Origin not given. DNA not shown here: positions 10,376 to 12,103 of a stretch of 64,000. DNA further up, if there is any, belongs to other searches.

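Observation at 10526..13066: Operon of a SPASM/twitch-like Cys-cluster protein lacking the radical-SAM motif, a SAM methyltransferase and a small polytopic membrane protein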

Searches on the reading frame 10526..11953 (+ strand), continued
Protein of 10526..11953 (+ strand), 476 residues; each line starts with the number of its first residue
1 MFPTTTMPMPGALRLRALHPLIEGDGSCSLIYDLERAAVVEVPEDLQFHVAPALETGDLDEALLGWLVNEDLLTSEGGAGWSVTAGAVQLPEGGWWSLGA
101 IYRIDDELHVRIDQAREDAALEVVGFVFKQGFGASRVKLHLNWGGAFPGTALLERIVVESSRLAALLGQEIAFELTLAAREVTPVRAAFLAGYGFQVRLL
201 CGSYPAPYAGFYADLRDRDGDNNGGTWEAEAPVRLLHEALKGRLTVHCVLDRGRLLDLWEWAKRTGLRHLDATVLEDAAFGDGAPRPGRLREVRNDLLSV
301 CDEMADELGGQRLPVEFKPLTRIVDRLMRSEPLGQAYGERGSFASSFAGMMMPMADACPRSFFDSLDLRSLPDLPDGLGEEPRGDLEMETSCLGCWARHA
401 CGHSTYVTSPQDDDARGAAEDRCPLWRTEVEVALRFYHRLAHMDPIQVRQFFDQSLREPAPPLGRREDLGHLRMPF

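Call 26: search_protein_families(library=ncbifam, proteins=[P0160, P0188, P0197, P0199, P0218, P0221, P0241, P0255, P0148, P0176], max_evalue=0.00001)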
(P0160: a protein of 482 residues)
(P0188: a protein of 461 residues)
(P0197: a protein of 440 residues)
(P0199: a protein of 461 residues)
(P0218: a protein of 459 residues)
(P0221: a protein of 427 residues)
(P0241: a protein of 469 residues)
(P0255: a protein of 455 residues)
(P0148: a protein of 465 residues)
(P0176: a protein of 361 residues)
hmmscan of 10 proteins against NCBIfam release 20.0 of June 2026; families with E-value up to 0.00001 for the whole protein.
P0160 (482 aa): 48 families (the best 25 are shown)
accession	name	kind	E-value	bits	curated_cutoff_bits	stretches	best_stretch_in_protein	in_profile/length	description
TIGR04064.1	rSAM_nif11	equivalog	3e-63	214.1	518.7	1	67-449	51-437/459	nif11-like peptide radical SAM maturase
TIGR03906.1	quino_hemo_SAM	equivalog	3.7e-62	210.5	453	1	26-457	26-459/467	quinohemoprotein amine dehydrogenase maturation protein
NF047865.1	rSAM_PapB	equivalog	3.4e-56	190.9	340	1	93-426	2-330/330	PapB family radical SAM/SPASM ranthipeptide maturase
TIGR03974.1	rSAM_six_Cys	equivalog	3.7e-45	154.6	425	1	70-444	71-448/451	thioether cross-link-forming SCIFF peptide maturase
NF040492.1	not_ScfB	exception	1.8e-38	132.6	855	1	69-444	69-447/450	ScfB-related radical SAM/SPASM orphan maturase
TIGR04068.1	rSAM_ocin_clost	equivalog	3.7e-32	111.8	500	1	92-262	82-258/462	Cys-rich peptide radical SAM maturase CcpM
TIGR03942.1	sulfatase_rSAM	equivalog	1.3e-30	106.7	349.45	1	102-423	9-335/363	anaerobic sulfatase maturase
TIGR03978.1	rSAM_paired_1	equivalog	7.6e-27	94.2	370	1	103-246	92-234/466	His-Xaa-Ser system radical SAM maturase HxsB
NF035951.1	rSAM_RumMC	equivalog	1e-26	93.7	720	1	94-255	112-279/510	RumMC family radical SAM sactipeptide maturase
TIGR04280.1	geopep_mat_rSAM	hypoth_equivalog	5.6e-26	91.5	400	1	22-418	10-398/428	geopeptide radical SAM maturase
NF041298.1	rSAM_mat_DynA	equivalog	1.1e-24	87.1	450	1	103-416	10-325/356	dynobactin maturation radical SAM/SPASM protein DynA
NF038107.1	rSAM_NF038107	equivalog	3.3e-23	82.1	600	1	102-416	93-404/444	Cys-every-fifth radical SAM/SPASM peptide maturase CefB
TIGR04163.1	rSAM_cobopep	equivalog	4.6e-21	75.1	375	1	96-447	66-421/428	peptide-modifying radical SAM enzyme CbpB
NF010321.0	PRK13758.1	equivalog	3.4e-19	69.2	441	1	101-442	12-359/370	anaerobic sulfatase-maturase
TIGR04083.1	rSAM_pep_methan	hypoth_equivalog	4.2e-19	68.7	300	2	345-435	240-333/376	TIGR04083 family peptide-modifying radical SAM enzyme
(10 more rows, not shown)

P0188 (461 aa): 52 families (the best 25 are shown)
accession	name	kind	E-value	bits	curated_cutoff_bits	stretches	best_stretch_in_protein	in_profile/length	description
TIGR03906.1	quino_hemo_SAM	equivalog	3.3e-53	181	453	1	82-447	92-461/467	quinohemoprotein amine dehydrogenase maturation protein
TIGR04064.1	rSAM_nif11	equivalog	7.6e-52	176.5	518.7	1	75-430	69-430/459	nif11-like peptide radical SAM maturase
NF047865.1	rSAM_PapB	equivalog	2.8e-51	174.7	340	1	85-412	4-328/330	PapB family radical SAM/SPASM ranthipeptide maturase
TIGR03974.1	rSAM_six_Cys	equivalog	3.6e-44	151.4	425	1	41-431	54-447/451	thioether cross-link-forming SCIFF peptide maturase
NF040492.1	not_ScfB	exception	2.6e-37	128.8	855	1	58-432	70-447/450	ScfB-related radical SAM/SPASM orphan maturase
TIGR03942.1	sulfatase_rSAM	equivalog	3.5e-31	108.6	349.45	1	93-428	10-352/363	anaerobic sulfatase maturase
TIGR04068.1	rSAM_ocin_clost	equivalog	7.7e-30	104.2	500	1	85-243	85-251/462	Cys-rich peptide radical SAM maturase CcpM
TIGR04163.1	rSAM_cobopep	equivalog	2.2e-26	92.6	375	1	91-427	71-413/428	peptide-modifying radical SAM enzyme CbpB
NF041298.1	rSAM_mat_DynA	equivalog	1.2e-23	83.6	450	1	93-412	10-333/356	dynobactin maturation radical SAM/SPASM protein DynA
NF035951.1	rSAM_RumMC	equivalog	4.6e-22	78.4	720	1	86-237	114-273/510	RumMC family radical SAM sactipeptide maturase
TIGR03978.1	rSAM_paired_1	equivalog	7.2e-22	77.8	370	1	93-410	92-427/466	His-Xaa-Ser system radical SAM maturase HxsB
TIGR04280.1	geopep_mat_rSAM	hypoth_equivalog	2.6e-21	76.1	400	1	17-226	16-229/428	geopeptide radical SAM maturase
NF038107.1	rSAM_NF038107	equivalog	5.1e-20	71.7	600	1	89-402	90-402/444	Cys-every-fifth radical SAM/SPASM peptide maturase CefB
NF041707.1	rSAM_YhhB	equivalog_domain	5.3e-20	71.7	445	1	89-233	7-158/369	cyclophane-forming radical SAM/SPASM peptide maturase YhhB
NF038170.1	lachnocin_rSAM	equivalog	6.4e-20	71.4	550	1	86-245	78-245/440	lachnocin radical SAM maturase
TIGR04085.1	rSAM_more_4Fe4S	domain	3e-17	62.8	27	1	329-419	1-93/93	SPASM domain-containing protein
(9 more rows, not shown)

P0197 (440 aa): 48 families (the best 25 are shown)
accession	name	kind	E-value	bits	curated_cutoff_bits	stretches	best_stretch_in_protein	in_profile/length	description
TIGR04064.1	rSAM_nif11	equivalog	8.4e-61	206.1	518.7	1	50-420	72-444/459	nif11-like peptide radical SAM maturase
TIGR03906.1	quino_hemo_SAM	equivalog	1.6e-53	182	453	1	44-416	82-455/467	quinohemoprotein amine dehydrogenase maturation protein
NF047865.1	rSAM_PapB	equivalog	1.3e-51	175.8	340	1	56-382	2-323/330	PapB family radical SAM/SPASM ranthipeptide maturase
TIGR03974.1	rSAM_six_Cys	equivalog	6.3e-41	140.7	425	1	56-407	96-448/451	thioether cross-link-forming SCIFF peptide maturase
NF040492.1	not_ScfB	exception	5.8e-38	130.9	855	1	55-408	93-448/450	ScfB-related radical SAM/SPASM orphan maturase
TIGR04068.1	rSAM_ocin_clost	equivalog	1e-31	110.3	500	1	56-412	83-457/462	Cys-rich peptide radical SAM maturase CcpM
TIGR03942.1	sulfatase_rSAM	equivalog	2.1e-28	99.4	349.45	1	65-203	9-149/363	anaerobic sulfatase maturase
NF041298.1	rSAM_mat_DynA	equivalog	1.5e-27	96.5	450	1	66-385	10-331/356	dynobactin maturation radical SAM/SPASM protein DynA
NF035951.1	rSAM_RumMC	equivalog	3.1e-27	95.4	720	1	58-216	113-277/510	RumMC family radical SAM sactipeptide maturase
TIGR04280.1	geopep_mat_rSAM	hypoth_equivalog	2.1e-26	92.9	400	1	65-204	92-232/428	geopeptide radical SAM maturase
TIGR03978.1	rSAM_paired_1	equivalog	7.7e-25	87.6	370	1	66-218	92-242/466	His-Xaa-Ser system radical SAM maturase HxsB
TIGR04163.1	rSAM_cobopep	equivalog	1e-23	83.8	375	1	61-411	68-422/428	peptide-modifying radical SAM enzyme CbpB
TIGR04083.1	rSAM_pep_methan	hypoth_equivalog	7.3e-23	81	300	1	66-399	9-335/376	TIGR04083 family peptide-modifying radical SAM enzyme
NF038107.1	rSAM_NF038107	equivalog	7.8e-23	80.9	600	1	65-384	93-407/444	Cys-every-fifth radical SAM/SPASM peptide maturase CefB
TIGR04261.1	rSAM_GlyRichRpt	subfamily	7.8e-21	74.5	310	1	66-205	6-148/363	cyclophane-forming radical SAM/SPASM peptide maturase GrrM/OscB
TIGR04085.1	rSAM_more_4Fe4S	domain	1.7e-15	57.2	27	1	304-388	1-87/93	SPASM domain-containing protein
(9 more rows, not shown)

P0199 (461 aa): 53 families (the best 25 are shown)
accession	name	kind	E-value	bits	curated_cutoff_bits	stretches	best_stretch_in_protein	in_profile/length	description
TIGR04064.1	rSAM_nif11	equivalog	1.5e-61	208.5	518.7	1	68-432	69-442/459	nif11-like peptide radical SAM maturase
NF047865.1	rSAM_PapB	equivalog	1e-56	192.6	340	1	76-401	2-325/330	PapB family radical SAM/SPASM ranthipeptide maturase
TIGR03906.1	quino_hemo_SAM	equivalog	3.6e-52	177.6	453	1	61-437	74-461/467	quinohemoprotein amine dehydrogenase maturation protein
TIGR03974.1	rSAM_six_Cys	equivalog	3.6e-48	164.6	425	1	34-421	55-447/451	thioether cross-link-forming SCIFF peptide maturase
NF040492.1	not_ScfB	exception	6.2e-40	137.4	855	1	76-422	94-447/450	ScfB-related radical SAM/SPASM orphan maturase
TIGR04068.1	rSAM_ocin_clost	equivalog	2.1e-35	122.5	500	1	66-417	73-447/462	Cys-rich peptide radical SAM maturase CcpM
TIGR03942.1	sulfatase_rSAM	equivalog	9.3e-33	113.8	349.45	1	84-394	8-326/363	anaerobic sulfatase maturase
TIGR03978.1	rSAM_paired_1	equivalog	1.7e-31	109.5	370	1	85-238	91-244/466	His-Xaa-Ser system radical SAM maturase HxsB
TIGR04280.1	geopep_mat_rSAM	hypoth_equivalog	4.1e-30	105.1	400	1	73-394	80-394/428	geopeptide radical SAM maturase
TIGR04163.1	rSAM_cobopep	equivalog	1.2e-29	103.4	375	1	66-424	53-420/428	peptide-modifying radical SAM enzyme CbpB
NF035951.1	rSAM_RumMC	equivalog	5.7e-29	101.2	720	2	75-228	110-267/510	RumMC family radical SAM sactipeptide maturase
NF038107.1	rSAM_NF038107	equivalog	4.7e-26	91.5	600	1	71-394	79-402/444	Cys-every-fifth radical SAM/SPASM peptide maturase CefB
NF041298.1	rSAM_mat_DynA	equivalog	3.6e-25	88.7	450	1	87-402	11-331/356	dynobactin maturation radical SAM/SPASM protein DynA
TIGR04083.1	rSAM_pep_methan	hypoth_equivalog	2e-23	82.9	300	1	87-428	10-349/376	TIGR04083 family peptide-modifying radical SAM enzyme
NF010308.0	PRK13745.1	equivalog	1.4e-21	77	484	1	86-224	23-166/412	anaerobic sulfatase-maturation protein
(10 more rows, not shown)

P0218 (459 aa): 41 families (the best 25 are shown)
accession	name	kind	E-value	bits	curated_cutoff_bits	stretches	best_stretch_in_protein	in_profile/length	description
TIGR04064.1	rSAM_nif11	equivalog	3.1e-58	197.6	518.7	1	50-432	51-437/459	nif11-like peptide radical SAM maturase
TIGR03906.1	quino_hemo_SAM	equivalog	9.6e-58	195.9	453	1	52-439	67-458/467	quinohemoprotein amine dehydrogenase maturation protein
NF047865.1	rSAM_PapB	equivalog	3.1e-57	194.3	340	1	78-400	2-321/330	PapB family radical SAM/SPASM ranthipeptide maturase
TIGR03974.1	rSAM_six_Cys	equivalog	3.1e-42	145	425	1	70-426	88-447/451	thioether cross-link-forming SCIFF peptide maturase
NF040492.1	not_ScfB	exception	8.3e-38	130.4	855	2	74-214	90-232/450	ScfB-related radical SAM/SPASM orphan maturase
TIGR04068.1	rSAM_ocin_clost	equivalog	6.8e-32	110.9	500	1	75-241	80-251/462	Cys-rich peptide radical SAM maturase CcpM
NF041298.1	rSAM_mat_DynA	equivalog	1.5e-25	89.9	450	1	89-224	11-146/356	dynobactin maturation radical SAM/SPASM protein DynA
TIGR03942.1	sulfatase_rSAM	equivalog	2.2e-24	86.3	349.45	1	87-414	9-343/363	anaerobic sulfatase maturase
NF038107.1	rSAM_NF038107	equivalog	1.6e-23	83.2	600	1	83-407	89-410/444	Cys-every-fifth radical SAM/SPASM peptide maturase CefB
TIGR03978.1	rSAM_paired_1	equivalog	5.1e-23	81.5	370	1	88-231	92-234/466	His-Xaa-Ser system radical SAM maturase HxsB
TIGR04163.1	rSAM_cobopep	equivalog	6.7e-23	81.1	375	2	75-225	60-209/428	peptide-modifying radical SAM enzyme CbpB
TIGR04280.1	geopep_mat_rSAM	hypoth_equivalog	3.5e-22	79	400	1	84-215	89-221/428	geopeptide radical SAM maturase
NF038170.1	lachnocin_rSAM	equivalog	5e-21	75.1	550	1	77-402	74-401/440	lachnocin radical SAM maturase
NF035951.1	rSAM_RumMC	equivalog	2.7e-20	72.5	720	1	77-239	110-277/510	RumMC family radical SAM sactipeptide maturase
TIGR04261.1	rSAM_GlyRichRpt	subfamily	4e-20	72.1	310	1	88-237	6-159/363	cyclophane-forming radical SAM/SPASM peptide maturase GrrM/OscB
TIGR04085.1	rSAM_more_4Fe4S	domain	5.5e-13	49.2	27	1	324-414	1-93/93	SPASM domain-containing protein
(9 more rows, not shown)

P0221 (427 aa): 54 families (the best 25 are shown)
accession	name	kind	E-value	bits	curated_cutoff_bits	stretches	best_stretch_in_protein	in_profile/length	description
TIGR04064.1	rSAM_nif11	equivalog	1.3e-53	182.4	518.7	1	41-408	69-437/459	nif11-like peptide radical SAM maturase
TIGR03906.1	quino_hemo_SAM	equivalog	4.3e-49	167.4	453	1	51-407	95-450/467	quinohemoprotein amine dehydrogenase maturation protein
NF047865.1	rSAM_PapB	equivalog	1.9e-45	155.6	340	1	52-376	5-321/330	PapB family radical SAM/SPASM ranthipeptide maturase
TIGR03974.1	rSAM_six_Cys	equivalog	3.2e-40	138.4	425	1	49-402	96-447/451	thioether cross-link-forming SCIFF peptide maturase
NF040492.1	not_ScfB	exception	2.3e-33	115.7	855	1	52-403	97-447/450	ScfB-related radical SAM/SPASM orphan maturase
TIGR04068.1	rSAM_ocin_clost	equivalog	2.1e-29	102.7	500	1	50-181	84-217/462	Cys-rich peptide radical SAM maturase CcpM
TIGR03942.1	sulfatase_rSAM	equivalog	3.3e-26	92.2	349.45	1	57-378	8-331/363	anaerobic sulfatase maturase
NF041298.1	rSAM_mat_DynA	equivalog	7.4e-25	87.7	450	1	59-394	10-343/356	dynobactin maturation radical SAM/SPASM protein DynA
NF038107.1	rSAM_NF038107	equivalog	2.4e-23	82.6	600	2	52-184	87-222/444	Cys-every-fifth radical SAM/SPASM peptide maturase CefB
TIGR04280.1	geopep_mat_rSAM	hypoth_equivalog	1.2e-22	80.5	400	1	48-181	82-216/428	geopeptide radical SAM maturase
TIGR03978.1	rSAM_paired_1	equivalog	5e-21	75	370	1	59-195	92-227/466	His-Xaa-Ser system radical SAM maturase HxsB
NF035951.1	rSAM_RumMC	equivalog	6.1e-21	74.7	720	1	51-201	113-265/510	RumMC family radical SAM sactipeptide maturase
TIGR04163.1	rSAM_cobopep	equivalog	3.9e-18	65.4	375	1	58-403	72-418/428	peptide-modifying radical SAM enzyme CbpB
NF010321.0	PRK13758.1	equivalog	5.1e-18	65.3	441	1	56-233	11-192/370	anaerobic sulfatase-maturase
NF038170.1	lachnocin_rSAM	equivalog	9.5e-17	61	550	1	50-203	76-231/440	lachnocin radical SAM maturase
TIGR04085.1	rSAM_more_4Fe4S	domain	2.8e-14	53.3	27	1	297-390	1-93/93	SPASM domain-containing protein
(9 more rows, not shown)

P0241 (469 aa): 62 families (the best 25 are shown)
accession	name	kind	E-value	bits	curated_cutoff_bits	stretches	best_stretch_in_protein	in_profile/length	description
TIGR03906.1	quino_hemo_SAM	equivalog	1.6e-138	462.2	453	1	5-454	4-461/467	quinohemoprotein amine dehydrogenase maturation protein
NF047865.1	rSAM_PapB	equivalog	1e-83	281.3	340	1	90-413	2-322/330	PapB family radical SAM/SPASM ranthipeptide maturase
TIGR04064.1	rSAM_nif11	equivalog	5.4e-81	272.6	518.7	1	85-451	72-444/459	nif11-like peptide radical SAM maturase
TIGR03974.1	rSAM_six_Cys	equivalog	1.5e-71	241.7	425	1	87-435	93-444/451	thioether cross-link-forming SCIFF peptide maturase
NF040492.1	not_ScfB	exception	3.3e-63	214.1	855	1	92-412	96-420/450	ScfB-related radical SAM/SPASM orphan maturase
TIGR04068.1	rSAM_ocin_clost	equivalog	2.8e-47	161.7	500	2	90-237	83-233/462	Cys-rich peptide radical SAM maturase CcpM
NF035951.1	rSAM_RumMC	equivalog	2.4e-36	125.5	720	2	90-236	111-259/510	RumMC family radical SAM sactipeptide maturase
TIGR04280.1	geopep_mat_rSAM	hypoth_equivalog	1.4e-35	123.1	400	1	93-416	86-401/428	geopeptide radical SAM maturase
TIGR03978.1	rSAM_paired_1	equivalog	2.7e-34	118.7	370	1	95-278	87-270/466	His-Xaa-Ser system radical SAM maturase HxsB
NF041707.1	rSAM_YhhB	equivalog_domain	6.5e-29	101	445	1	90-273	1-190/369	cyclophane-forming radical SAM/SPASM peptide maturase YhhB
TIGR03942.1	sulfatase_rSAM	equivalog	8.1e-29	100.8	349.45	1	93-431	3-348/363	anaerobic sulfatase maturase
NF041298.1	rSAM_mat_DynA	equivalog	2.3e-28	99.2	450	1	96-428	6-341/356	dynobactin maturation radical SAM/SPASM protein DynA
NF038107.1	rSAM_NF038107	equivalog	5.5e-28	97.9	600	1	97-440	91-430/444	Cys-every-fifth radical SAM/SPASM peptide maturase CefB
TIGR04163.1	rSAM_cobopep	equivalog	1.9e-27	96.1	375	2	91-235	64-207/428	peptide-modifying radical SAM enzyme CbpB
NF038170.1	lachnocin_rSAM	equivalog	3.9e-27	95.2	550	1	91-440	76-420/440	lachnocin radical SAM maturase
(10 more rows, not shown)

P0255 (455 aa): 69 families (the best 25 are shown)
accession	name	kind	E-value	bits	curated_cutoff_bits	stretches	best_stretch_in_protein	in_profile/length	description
NF047865.1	rSAM_PapB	equivalog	4.9e-82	275.8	340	1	96-425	4-330/330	PapB family radical SAM/SPASM ranthipeptide maturase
TIGR03974.1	rSAM_six_Cys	equivalog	4.5e-77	259.8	425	1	15-443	5-448/451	thioether cross-link-forming SCIFF peptide maturase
TIGR04064.1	rSAM_nif11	equivalog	1.1e-75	255.1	518.7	1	14-454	7-443/459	nif11-like peptide radical SAM maturase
TIGR03906.1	quino_hemo_SAM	equivalog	6.8e-69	232.7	453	1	14-452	6-455/467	quinohemoprotein amine dehydrogenase maturation protein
NF040492.1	not_ScfB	exception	4.4e-65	220.3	855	1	13-435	6-439/450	ScfB-related radical SAM/SPASM orphan maturase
TIGR04068.1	rSAM_ocin_clost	equivalog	7.2e-53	180.1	500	1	92-439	81-448/462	Cys-rich peptide radical SAM maturase CcpM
NF041298.1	rSAM_mat_DynA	equivalog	5.3e-35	121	450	1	102-431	8-340/356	dynobactin maturation radical SAM/SPASM protein DynA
TIGR04163.1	rSAM_cobopep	equivalog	1.4e-32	113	375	1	102-444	71-419/428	peptide-modifying radical SAM enzyme CbpB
TIGR04115.1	rSAM_Cxxx_rpt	equivalog_domain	2.3e-32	112.9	350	1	98-402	5-317/359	radical SAM peptide maturase, CXXX-repeat target family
NF035951.1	rSAM_RumMC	equivalog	4.4e-31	108.1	720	1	79-254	96-272/510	RumMC family radical SAM sactipeptide maturase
TIGR03942.1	sulfatase_rSAM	equivalog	1.2e-30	106.8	349.45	1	102-433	8-346/363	anaerobic sulfatase maturase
TIGR03978.1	rSAM_paired_1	equivalog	1.2e-30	106.7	370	1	102-265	90-252/466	His-Xaa-Ser system radical SAM maturase HxsB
NF038107.1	rSAM_NF038107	equivalog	1.3e-28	100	600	1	101-413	91-402/444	Cys-every-fifth radical SAM/SPASM peptide maturase CefB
NF041707.1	rSAM_YhhB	equivalog_domain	9.5e-27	93.8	445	1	94-246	1-156/369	cyclophane-forming radical SAM/SPASM peptide maturase YhhB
NF038170.1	lachnocin_rSAM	equivalog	2e-26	92.9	550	1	96-407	77-391/440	lachnocin radical SAM maturase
TIGR04347.1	pseudo_SAM_Halo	equivalog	1e-20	74.4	525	1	100-278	43-208/390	TIGR04347 family pseudo-SAM/SPASM protein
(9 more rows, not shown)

P0148 (465 aa): 4 families
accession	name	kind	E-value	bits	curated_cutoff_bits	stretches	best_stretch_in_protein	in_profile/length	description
TIGR04064.1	rSAM_nif11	equivalog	2.6e-14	52.8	518.7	1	104-433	92-443/459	nif11-like peptide radical SAM maturase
TIGR03906.1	quino_hemo_SAM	equivalog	2.2e-13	49.7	453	1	122-435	128-459/467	quinohemoprotein amine dehydrogenase maturation protein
NF047865.1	rSAM_PapB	equivalog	4.6e-08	32.7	340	1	111-391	26-317/330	PapB family radical SAM/SPASM ranthipeptide maturase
TIGR03974.1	rSAM_six_Cys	equivalog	5.7e-06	25.5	425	0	266-411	277-437/451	thioether cross-link-forming SCIFF peptide maturase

P0176 (361 aa): 38 families (the best 25 are shown)
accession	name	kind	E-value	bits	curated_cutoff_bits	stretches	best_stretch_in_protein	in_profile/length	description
NF047865.1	rSAM_PapB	equivalog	1.2e-50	172.7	340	1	1-297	33-323/330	PapB family radical SAM/SPASM ranthipeptide maturase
TIGR03906.1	quino_hemo_SAM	equivalog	8.3e-49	166.5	453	1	1-331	125-455/467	quinohemoprotein amine dehydrogenase maturation protein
TIGR04064.1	rSAM_nif11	equivalog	3.8e-47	161.1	518.7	1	1-321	108-431/459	nif11-like peptide radical SAM maturase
TIGR03974.1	rSAM_six_Cys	equivalog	5.5e-35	121.1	425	1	1-321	128-447/451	thioether cross-link-forming SCIFF peptide maturase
TIGR04068.1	rSAM_ocin_clost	equivalog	5.2e-33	114.6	500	1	1-147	117-265/462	Cys-rich peptide radical SAM maturase CcpM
NF040492.1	not_ScfB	exception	4.8e-32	111.4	855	1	1-321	126-446/450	ScfB-related radical SAM/SPASM orphan maturase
NF035951.1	rSAM_RumMC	equivalog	5.3e-22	78.2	720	1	1-126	146-268/510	RumMC family radical SAM sactipeptide maturase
NF038170.1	lachnocin_rSAM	equivalog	3.4e-21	75.6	550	1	1-328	109-425/440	lachnocin radical SAM maturase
TIGR03978.1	rSAM_paired_1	equivalog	3.9e-21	75.4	370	1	1-287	114-414/466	His-Xaa-Ser system radical SAM maturase HxsB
TIGR04280.1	geopep_mat_rSAM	hypoth_equivalog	8.5e-20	71.1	400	1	22-126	134-239/428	geopeptide radical SAM maturase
TIGR03942.1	sulfatase_rSAM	equivalog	9.8e-20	70.9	349.45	1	14-313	47-347/363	anaerobic sulfatase maturase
NF041298.1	rSAM_mat_DynA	equivalog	1.9e-19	69.9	450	1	5-310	36-340/356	dynobactin maturation radical SAM/SPASM protein DynA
TIGR04163.1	rSAM_cobopep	equivalog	1.9e-18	66.4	375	1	55-322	145-418/428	peptide-modifying radical SAM enzyme CbpB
TIGR04115.1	rSAM_Cxxx_rpt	equivalog_domain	2.3e-18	66.8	350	1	1-287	30-323/359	radical SAM peptide maturase, CXXX-repeat target family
NF010321.0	PRK13758.1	equivalog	4.2e-17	62.3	441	1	22-292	58-332/370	anaerobic sulfatase-maturase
TIGR04085.1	rSAM_more_4Fe4S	domain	1.6e-14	54.1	27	1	219-309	1-93/93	SPASM domain-containing protein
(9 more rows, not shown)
